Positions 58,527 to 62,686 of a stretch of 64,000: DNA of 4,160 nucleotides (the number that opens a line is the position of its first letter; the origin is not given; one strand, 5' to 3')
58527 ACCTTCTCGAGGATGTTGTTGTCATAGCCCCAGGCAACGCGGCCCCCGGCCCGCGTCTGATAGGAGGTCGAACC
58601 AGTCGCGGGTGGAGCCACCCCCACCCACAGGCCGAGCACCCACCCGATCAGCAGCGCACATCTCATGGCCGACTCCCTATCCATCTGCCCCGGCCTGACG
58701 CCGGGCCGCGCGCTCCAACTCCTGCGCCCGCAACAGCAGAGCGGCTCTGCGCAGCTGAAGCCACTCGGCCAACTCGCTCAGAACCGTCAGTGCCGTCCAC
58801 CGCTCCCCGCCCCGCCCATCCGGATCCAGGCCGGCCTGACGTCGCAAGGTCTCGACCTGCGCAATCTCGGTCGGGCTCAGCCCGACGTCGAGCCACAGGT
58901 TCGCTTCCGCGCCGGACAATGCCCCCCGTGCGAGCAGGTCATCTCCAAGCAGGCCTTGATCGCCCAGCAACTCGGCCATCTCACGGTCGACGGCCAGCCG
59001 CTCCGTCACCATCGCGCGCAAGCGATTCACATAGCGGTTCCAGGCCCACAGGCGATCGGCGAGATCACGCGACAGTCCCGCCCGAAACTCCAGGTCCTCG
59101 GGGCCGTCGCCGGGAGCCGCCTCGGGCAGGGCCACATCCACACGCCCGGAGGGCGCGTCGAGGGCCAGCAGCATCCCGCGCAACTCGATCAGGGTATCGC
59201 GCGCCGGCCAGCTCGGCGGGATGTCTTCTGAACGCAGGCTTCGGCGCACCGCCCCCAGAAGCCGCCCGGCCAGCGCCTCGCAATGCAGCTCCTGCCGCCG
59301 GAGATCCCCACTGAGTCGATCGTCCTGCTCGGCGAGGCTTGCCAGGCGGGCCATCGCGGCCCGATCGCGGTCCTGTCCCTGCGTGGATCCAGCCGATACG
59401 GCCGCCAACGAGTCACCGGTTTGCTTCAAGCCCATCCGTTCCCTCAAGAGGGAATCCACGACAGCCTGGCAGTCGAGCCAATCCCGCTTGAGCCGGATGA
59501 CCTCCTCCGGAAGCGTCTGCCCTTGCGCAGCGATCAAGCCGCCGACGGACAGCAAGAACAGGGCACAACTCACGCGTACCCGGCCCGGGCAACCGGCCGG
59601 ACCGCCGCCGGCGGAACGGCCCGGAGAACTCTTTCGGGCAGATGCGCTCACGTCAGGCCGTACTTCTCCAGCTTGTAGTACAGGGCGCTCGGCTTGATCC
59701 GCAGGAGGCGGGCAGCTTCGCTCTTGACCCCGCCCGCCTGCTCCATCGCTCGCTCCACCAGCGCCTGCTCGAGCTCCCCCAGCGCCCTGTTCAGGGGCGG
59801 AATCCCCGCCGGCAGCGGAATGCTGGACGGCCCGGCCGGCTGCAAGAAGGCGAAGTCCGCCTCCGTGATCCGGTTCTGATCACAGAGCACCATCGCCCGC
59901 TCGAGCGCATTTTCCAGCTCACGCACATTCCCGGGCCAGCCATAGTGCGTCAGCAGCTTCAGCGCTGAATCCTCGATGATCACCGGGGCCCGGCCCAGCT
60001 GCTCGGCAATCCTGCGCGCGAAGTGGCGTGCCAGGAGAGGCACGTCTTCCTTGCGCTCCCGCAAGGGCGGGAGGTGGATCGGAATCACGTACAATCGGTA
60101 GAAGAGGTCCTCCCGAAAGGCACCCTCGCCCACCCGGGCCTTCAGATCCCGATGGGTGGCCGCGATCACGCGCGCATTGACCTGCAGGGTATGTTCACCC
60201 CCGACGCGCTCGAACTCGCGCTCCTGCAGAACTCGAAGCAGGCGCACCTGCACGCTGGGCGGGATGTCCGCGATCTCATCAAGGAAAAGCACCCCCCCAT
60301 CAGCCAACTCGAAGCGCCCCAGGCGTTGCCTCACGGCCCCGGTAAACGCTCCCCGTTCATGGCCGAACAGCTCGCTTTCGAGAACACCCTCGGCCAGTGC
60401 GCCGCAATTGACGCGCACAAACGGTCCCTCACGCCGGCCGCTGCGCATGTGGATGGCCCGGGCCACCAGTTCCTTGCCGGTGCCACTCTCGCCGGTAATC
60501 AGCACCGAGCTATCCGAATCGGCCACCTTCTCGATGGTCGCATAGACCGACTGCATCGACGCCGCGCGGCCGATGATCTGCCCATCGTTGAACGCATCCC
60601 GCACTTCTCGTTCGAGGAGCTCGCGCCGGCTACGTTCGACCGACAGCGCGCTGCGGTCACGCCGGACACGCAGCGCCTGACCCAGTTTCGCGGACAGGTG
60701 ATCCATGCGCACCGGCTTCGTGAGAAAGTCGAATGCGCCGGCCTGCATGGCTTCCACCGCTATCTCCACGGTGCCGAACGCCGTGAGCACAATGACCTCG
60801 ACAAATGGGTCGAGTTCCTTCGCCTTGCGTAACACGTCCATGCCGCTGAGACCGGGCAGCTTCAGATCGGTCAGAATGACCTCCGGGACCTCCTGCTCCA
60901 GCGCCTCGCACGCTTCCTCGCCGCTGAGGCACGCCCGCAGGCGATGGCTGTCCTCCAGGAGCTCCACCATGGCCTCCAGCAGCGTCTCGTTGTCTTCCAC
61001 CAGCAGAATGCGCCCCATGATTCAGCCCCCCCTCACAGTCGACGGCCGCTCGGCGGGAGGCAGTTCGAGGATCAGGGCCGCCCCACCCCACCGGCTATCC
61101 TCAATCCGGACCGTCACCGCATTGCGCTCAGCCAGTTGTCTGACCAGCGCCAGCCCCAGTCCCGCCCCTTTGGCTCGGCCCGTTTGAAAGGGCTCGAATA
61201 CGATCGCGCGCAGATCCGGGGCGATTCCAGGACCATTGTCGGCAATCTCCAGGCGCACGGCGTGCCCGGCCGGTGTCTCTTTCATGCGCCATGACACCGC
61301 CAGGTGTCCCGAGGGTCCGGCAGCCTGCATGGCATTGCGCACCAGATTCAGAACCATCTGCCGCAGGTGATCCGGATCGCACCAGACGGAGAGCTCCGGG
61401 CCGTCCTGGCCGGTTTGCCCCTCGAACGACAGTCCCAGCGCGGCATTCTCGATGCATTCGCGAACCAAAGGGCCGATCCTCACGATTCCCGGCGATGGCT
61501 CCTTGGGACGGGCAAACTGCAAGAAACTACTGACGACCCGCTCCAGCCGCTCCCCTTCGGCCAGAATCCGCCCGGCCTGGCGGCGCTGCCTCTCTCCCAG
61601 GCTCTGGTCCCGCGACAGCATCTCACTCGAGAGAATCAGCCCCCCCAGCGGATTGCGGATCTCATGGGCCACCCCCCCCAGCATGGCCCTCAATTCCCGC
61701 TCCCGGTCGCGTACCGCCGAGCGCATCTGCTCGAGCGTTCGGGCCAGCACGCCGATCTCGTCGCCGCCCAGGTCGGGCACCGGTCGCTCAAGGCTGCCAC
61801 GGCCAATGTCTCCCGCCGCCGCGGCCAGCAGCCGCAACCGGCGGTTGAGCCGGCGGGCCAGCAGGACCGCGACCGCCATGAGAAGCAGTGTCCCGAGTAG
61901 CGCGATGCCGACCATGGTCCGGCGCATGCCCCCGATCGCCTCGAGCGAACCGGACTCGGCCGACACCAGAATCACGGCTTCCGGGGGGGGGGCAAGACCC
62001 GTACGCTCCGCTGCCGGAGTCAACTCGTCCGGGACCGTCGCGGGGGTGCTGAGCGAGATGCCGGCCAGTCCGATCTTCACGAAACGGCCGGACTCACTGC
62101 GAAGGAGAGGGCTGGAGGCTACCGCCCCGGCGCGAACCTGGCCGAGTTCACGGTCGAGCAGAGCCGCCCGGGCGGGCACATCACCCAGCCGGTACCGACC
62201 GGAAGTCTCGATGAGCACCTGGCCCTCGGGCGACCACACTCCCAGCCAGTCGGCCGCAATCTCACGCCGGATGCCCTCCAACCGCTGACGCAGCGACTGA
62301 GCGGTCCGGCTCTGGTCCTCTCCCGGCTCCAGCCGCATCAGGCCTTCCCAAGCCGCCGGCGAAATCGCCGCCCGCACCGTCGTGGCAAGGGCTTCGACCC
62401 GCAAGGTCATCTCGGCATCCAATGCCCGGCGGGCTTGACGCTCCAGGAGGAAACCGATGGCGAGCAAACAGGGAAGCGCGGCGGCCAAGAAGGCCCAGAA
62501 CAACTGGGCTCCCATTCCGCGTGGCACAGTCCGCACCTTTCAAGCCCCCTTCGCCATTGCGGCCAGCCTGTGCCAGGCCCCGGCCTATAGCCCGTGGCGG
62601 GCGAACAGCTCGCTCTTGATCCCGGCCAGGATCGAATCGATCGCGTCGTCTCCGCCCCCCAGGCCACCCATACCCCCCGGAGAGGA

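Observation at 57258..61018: Self-contained sigma-54 circuit: activator two-component system, enhancer-like 36-bp repeats, -24/-12 promoter, lipoprotein gene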

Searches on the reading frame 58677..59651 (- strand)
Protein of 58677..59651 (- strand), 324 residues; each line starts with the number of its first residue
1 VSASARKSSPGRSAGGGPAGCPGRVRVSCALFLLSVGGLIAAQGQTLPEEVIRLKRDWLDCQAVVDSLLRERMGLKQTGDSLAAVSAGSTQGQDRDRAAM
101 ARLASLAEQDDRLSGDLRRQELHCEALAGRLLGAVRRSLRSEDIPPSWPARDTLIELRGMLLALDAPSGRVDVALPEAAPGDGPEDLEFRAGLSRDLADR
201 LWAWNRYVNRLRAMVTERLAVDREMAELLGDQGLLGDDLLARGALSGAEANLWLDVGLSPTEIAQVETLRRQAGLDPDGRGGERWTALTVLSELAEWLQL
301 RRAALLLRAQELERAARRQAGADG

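Call 5: search_protein_families(library=pfam, proteins=[window:58677-59651:-], max_evalue=0.01)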
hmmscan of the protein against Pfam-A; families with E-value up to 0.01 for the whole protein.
window:58677-59651:- (324 aa): 0 families

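Call 40: search_protein_families(library=ncbifam, proteins=[window:58677-59651:-], max_evalue=0.01)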
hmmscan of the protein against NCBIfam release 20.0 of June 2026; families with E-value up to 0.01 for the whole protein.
window:58677-59651:- (324 aa): 0 families

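Call 67: search_solved_structures(query=window:58677-59651:-, max_evalue=1)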
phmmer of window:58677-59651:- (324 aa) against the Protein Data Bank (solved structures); distinct sequences matched with E-value up to 1: 3.
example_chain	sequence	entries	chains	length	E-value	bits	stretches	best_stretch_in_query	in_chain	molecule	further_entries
1nso_A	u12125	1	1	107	0.15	14.5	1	134-160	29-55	Protease 13 kDa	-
3sqf_A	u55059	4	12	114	0.16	14.4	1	134-160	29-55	Protease | Gag-Pro-Pol polyprotein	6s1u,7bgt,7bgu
6s1v_A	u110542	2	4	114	0.17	14.4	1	134-160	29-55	Gag-Pro-Pol polyprotein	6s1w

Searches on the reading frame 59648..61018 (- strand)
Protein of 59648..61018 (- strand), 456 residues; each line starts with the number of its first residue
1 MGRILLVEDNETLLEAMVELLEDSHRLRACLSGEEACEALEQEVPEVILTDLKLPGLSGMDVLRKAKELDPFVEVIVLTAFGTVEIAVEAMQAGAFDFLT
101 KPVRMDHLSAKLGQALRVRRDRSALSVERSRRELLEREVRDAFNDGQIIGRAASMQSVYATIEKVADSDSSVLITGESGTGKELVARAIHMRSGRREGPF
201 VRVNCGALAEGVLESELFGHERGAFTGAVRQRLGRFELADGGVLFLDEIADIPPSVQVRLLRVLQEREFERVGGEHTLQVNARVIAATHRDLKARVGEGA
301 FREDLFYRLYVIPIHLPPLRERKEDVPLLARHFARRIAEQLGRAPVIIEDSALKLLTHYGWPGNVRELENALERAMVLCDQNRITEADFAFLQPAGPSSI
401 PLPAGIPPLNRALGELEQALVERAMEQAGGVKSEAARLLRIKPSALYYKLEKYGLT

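Call 5: search_protein_families(library=pfam, proteins=[window:59648-61018:-], max_evalue=0.01)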
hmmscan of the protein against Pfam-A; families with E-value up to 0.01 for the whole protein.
window:59648-61018:- (456 aa): 10 families
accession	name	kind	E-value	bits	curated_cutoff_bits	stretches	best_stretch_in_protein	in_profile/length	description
PF00158.32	Sigma54_activat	-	2.8e-71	239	20.2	1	148-315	1-168/168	Sigma-54 interaction domain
PF25601.1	AAA_lid_14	-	9.3e-26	89.9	27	1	320-389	1-70/87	AAA+ ATPase lid domain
PF00072.30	Response_reg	-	8.5e-25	87.5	30.2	1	4-111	1-109/111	Response regulator receiver domain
PF14532.12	Sigma54_activ_2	-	4.3e-22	79.3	25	1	149-319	1-138/138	Sigma-54 interaction domain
PF02954.25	HTH_8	-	2.5e-12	46.7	22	1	413-453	2-42/42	Bacterial regulatory protein, Fis family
PF07728.20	AAA_5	-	4.5e-09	36.9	22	1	172-290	2-123/139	AAA domain (dynein-related subfamily)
PF00004.35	AAA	-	2.8e-06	28.2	21.2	1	172-290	1-110/131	ATPase family associated with various cellular activities (AAA)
PF13191.12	AAA_16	-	6.8e-06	27.1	32.6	1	148-221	2-82/167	AAA ATPase domain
PF07724.20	AAA_2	-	5.7e-05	23.6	27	1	170-274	4-109/166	AAA domain (Cdc48 subfamily)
PF01078.27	Mg_chelatase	-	0.00028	20.8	20.3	0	227-269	93-135/207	Magnesium chelatase, subunit ChlI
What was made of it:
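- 59648..61018 (-): NtrC-type response regulator, a bacterial enhancer-binding protein of 456 aa. It has a receiver domain (Asp51), an AAA+ sigma-54 interaction domain with GAFTGA, and a Fis-type HTH. It starts 3 nt after the kinase stop. Pfam Response_reg 8.5e-25, Sigma54_activat 2.8e-71, HTH_8 2.5e-12 (call 5).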

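Call 9: find_encoding_contigs(protein=window:59648-61018:-, flank=10000, max_places=6)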
Protein window:59648-61018:- (456 aa): 1 contig read that carries it; 1 place shown.
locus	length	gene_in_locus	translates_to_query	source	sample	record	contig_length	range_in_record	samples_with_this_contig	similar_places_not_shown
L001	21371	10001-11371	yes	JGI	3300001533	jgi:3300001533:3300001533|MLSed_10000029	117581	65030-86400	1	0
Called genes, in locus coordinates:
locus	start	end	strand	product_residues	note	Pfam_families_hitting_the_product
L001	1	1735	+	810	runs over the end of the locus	-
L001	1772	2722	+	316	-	PF03687:UPF0164 (weak), PF19572:PorV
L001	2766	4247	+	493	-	-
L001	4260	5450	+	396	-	PF00162:PGK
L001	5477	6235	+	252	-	PF00121:TIM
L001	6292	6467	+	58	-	-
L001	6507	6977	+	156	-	PF03840:SecG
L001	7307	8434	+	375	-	PF00850:Hist_deacetyl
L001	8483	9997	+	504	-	PF00672:HAMP, PF00512:HisKA, PF02518:HATPase_c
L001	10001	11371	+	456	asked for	PF00072:Response_reg, PF13191:AAA_16 (faint), PF00158:Sigma54_activat, PF14532:Sigma54_activ_2, PF07728:AAA_5, PF00004:AAA (weak), PF25601:AAA_lid_14, PF02954:HTH_8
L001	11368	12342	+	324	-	-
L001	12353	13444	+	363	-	-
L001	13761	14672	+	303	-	-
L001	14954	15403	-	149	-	PF01894:YjbQ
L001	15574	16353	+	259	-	PF02616:SMC_ScpA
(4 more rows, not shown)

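Call 40: search_protein_families(library=ncbifam, proteins=[window:59648-61018:-], max_evalue=0.01)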
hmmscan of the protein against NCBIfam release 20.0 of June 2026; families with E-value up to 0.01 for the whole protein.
window:59648-61018:- (456 aa): 122 families (the best 25 are shown)
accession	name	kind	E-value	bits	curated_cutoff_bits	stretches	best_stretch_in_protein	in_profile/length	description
NF008469.0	PRK11361.1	equivalog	1.4e-129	432.8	714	1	3-455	6-456/461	acetoacetate metabolism transcriptional regulator AtoC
TIGR01818.1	ntrC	equivalog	2.2e-126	422.4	558.6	1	5-388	2-376/463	nitrogen regulation protein NR(I)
TIGR01817.1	nifA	equivalog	6.2e-125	418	528.85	2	102-398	155-447/534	nif-specific transcriptional activator NifA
NF007689.0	PRK10365.1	equivalog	7.6e-120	400.7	760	1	25-450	30-439/441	sigma-54-dependent response regulator transcription factor ZraR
TIGR02915.1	PEP_resp_reg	equivalog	1.2e-118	396.8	502.6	1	4-455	1-444/445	PEP-CTERM-box response regulator transcription factor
NF008176.1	PRK10923.1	equivalog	1.3e-109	366.9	620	1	28-382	31-374/469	nitrogen regulation protein NR(I)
NF041552.1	TF_PrdR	equivalog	1.8e-108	363.3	795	1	125-454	244-577/577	sigma-54 dependent transcriptional regulator PrdR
NF041946.1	LuxO_transreg_Vib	equivalog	6.8e-108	361.4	800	1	31-386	27-373/463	quorum-sensing sigma-54 dependent transcriptional regulator LuxO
NF003451.0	PRK05022.1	equivalog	3.5e-104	349.3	476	1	86-450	130-505/512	nitric oxide reductase transcriptional regulator NorR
NF051870.1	NAssimRespRegNtrX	equivalog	6.1e-102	341.8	600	1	3-454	3-451/452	nitrogen assimilation response regulator NtrX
NF038308.1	RNA_repair_RtcR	equivalog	8.1e-101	338.4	650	1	83-389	122-432/530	RNA repair transcriptional activator RtcR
NF011695.0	PRK15115.1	equivalog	1.4e-100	337.2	763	1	3-440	8-423/445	two-component system response regulator GlrR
NF011958.0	PRK15429.1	equivalog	1.9e-97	327.5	830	1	145-455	378-686/692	formate hydrogenlyase transcriptional activator FlhA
NF050807.1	TransRegFlbDCaul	equivalog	3.3e-92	309.7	750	1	144-452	116-437/454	sigma-54-dependent transcriptional regulator FlbD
TIGR02329.1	propionate_PrpR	equivalog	1.1e-87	294.8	499.2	1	74-451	147-525/526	propionate catabolism operon regulatory protein PrpR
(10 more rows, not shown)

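Call 68: search_solved_structures(query=window:59648-61018:-, max_evalue=1e-30)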
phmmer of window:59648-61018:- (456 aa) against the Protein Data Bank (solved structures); distinct sequences matched with E-value up to 1e-30: 35.
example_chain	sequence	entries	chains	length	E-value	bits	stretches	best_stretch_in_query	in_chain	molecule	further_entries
9qq6_C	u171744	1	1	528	3.9e-98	332.7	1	113-452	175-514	Nif-specific regulatory protein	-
4l4u_A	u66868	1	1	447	1.6e-94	320.8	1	4-455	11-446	Transcriptional regulator (NtrC family)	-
1ny5_A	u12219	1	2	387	5.7e-92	312.3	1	4-385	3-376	transcriptional regulator (NtrC family)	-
1ojl_A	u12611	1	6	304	1.6e-90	307.5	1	147-451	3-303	TRANSCRIPTIONAL REGULATORY PROTEIN ZRAR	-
8p53_C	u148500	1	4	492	2.1e-86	294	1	147-378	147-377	Transcriptional regulator FleQ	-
5exx_A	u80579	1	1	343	1.2e-84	288.2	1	147-378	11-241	Transcriptional regulator FleQ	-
5ep0_A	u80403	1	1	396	4.6e-82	279.7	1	4-382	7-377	Putative repressor protein luxO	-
26jl_A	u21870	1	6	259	1.8e-81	277.8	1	147-381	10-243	Flagellar regulatory protein A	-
5m7n_A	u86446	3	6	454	5.8e-80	272.8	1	4-454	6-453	Nitrogen assimilation regulatory protein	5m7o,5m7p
5exp_A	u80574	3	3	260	8.2e-80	272.3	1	147-378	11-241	Transcriptional regulator FleQ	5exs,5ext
7ejw_C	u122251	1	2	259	9.1e-80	272.1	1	148-378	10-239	Transcriptional regulator FleQ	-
6j7e_A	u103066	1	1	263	9.6e-80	272.1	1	148-378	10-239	Nitrogen assimilation regulatory protein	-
8pb9_D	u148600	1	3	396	1.7e-79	271.2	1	147-378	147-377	Transcriptional regulator FleQ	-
3dzd_A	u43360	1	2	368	2.5e-79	270.7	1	3-381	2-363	Transcriptional regulator (NtrC family)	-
6jdi_A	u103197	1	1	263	8.6e-79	268.9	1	148-378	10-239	Nitrogen assimilation regulatory protein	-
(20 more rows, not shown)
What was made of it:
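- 59648..61018 (-): Full-length match to solved NtrC1/NtrC4-type chains (call 68).
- Closest known: ZraS-ZraR-ZraP. Same: ZraR is among the best NCBIfam and PDB matches (calls 40, 68).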

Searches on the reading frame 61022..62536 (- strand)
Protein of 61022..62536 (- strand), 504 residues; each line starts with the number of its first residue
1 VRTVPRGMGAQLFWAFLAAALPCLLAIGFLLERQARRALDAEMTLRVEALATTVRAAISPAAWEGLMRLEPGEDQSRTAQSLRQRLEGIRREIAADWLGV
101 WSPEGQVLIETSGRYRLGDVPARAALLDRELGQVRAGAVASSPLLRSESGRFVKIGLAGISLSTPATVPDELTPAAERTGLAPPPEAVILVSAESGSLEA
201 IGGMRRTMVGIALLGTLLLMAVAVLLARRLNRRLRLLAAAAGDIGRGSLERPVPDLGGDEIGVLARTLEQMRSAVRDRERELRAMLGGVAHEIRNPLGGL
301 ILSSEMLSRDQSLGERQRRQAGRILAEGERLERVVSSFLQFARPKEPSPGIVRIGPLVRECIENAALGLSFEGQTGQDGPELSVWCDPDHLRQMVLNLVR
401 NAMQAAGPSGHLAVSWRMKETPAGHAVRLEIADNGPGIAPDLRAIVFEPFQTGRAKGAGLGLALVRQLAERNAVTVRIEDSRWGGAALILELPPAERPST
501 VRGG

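Call 5: search_protein_families(library=pfam, proteins=[window:61022-62536:-], max_evalue=0.01)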
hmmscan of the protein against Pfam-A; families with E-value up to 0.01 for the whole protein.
window:61022-62536:- (504 aa): 4 families
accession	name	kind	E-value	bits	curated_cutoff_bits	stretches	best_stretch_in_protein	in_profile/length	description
PF02518.31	HATPase_c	-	4.8e-21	75.7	26.4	1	387-494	2-109/111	Histidine kinase-, DNA gyrase B-, and HSP90-like ATPase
PF00512.31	HisKA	-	1.7e-15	57.2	26.9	1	282-345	2-64/66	His Kinase A (phospho-acceptor) domain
PF00672.30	HAMP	-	2.7e-13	50.5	25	1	225-276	1-52/53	HAMP domain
PF13581.12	HATPase_c_2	-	0.00042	20.8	27.4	1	398-472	39-112/127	Histidine kinase-like ATPase domain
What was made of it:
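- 61022..62536 (-): Sensor histidine kinase, 504 aa. It has two hydrophobic segments flanking a periplasmic stretch of about 175 aa, followed by HAMP, HisKA and HATPase_c domains. Pfam HAMP 2.7e-13, HisKA 1.7e-15, HATPase_c 4.8e-21 (call 5).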

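Call 40: search_protein_families(library=ncbifam, proteins=[window:61022-62536:-], max_evalue=0.01)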
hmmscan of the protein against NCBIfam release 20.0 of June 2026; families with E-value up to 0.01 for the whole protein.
window:61022-62536:- (504 aa): 77 families (the best 25 are shown)
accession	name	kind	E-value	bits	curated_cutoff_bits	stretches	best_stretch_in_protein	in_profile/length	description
NF008468.0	PRK11360.1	equivalog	3.1e-38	131.5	646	1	272-496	384-610/616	two-component system sensor histidine kinase AtoS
NF007004.0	PRK09467.1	equivalog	6.6e-34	117.5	415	1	216-493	166-435/440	two-component system sensor histidine kinase EnvZ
NF007688.0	PRK10364.1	equivalog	4.3e-32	111.5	479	1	270-494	226-451/460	two-component system sensor histidine kinase ZraS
NF010411.0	PRK13837.1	equivalog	2.5e-31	108.5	647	1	284-498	452-679/828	two-component system VirA-like sensor kinase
NF008312.0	PRK11100.1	equivalog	9.8e-29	100.5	356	1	201-493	177-473/477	two-component system sensor histidine kinase CreC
NF007007.0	PRK09470.1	equivalog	7.9e-25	87.7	486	1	218-494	178-459/463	envelope stress sensor histidine kinase CpxA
NF012163.2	BaeS_SmeS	equivalog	5e-23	81.8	500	1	205-493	163-457/457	sensor histidine kinase efflux regulator BaeS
NF058527.1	HistKinChvGCaul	equivalog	6e-23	81.4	740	1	199-493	220-532/535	two-component sensor histidine kinase ChvG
NF008293.1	PRK11073.1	equivalog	1.3e-20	74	240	1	282-486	130-338/349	nitrogen regulation protein NR(II)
NF053867.1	SprKinKinDBac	equivalog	1.5e-20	73.1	775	1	285-496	288-499/500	sporulation kinase KinD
NF007898.0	PRK10604.1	equivalog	2.3e-20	73.2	478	1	212-495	140-424/433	two-component system sensor histidine kinase RstB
TIGR02956.1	TMAO_torS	equivalog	1.3e-19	69.9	676.5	1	285-493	467-681/967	TMAO reductase system sensor histidine kinase/response regulator TorS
NF047496.1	HK_LIC11548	equivalog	3.6e-19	68.9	750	1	207-493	276-588/589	LIC_11548 family sensor histidine kinase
NF007837.0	PRK10549.1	equivalog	5.2e-19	68.3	603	2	381-496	343-460/466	envelope stress sensor histidine kinase BaeS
NF045900.1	HisKinCpxALeg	equivalog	6.1e-19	68.1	800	1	221-493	167-450/451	two-component system sensor histidine kinase CpxA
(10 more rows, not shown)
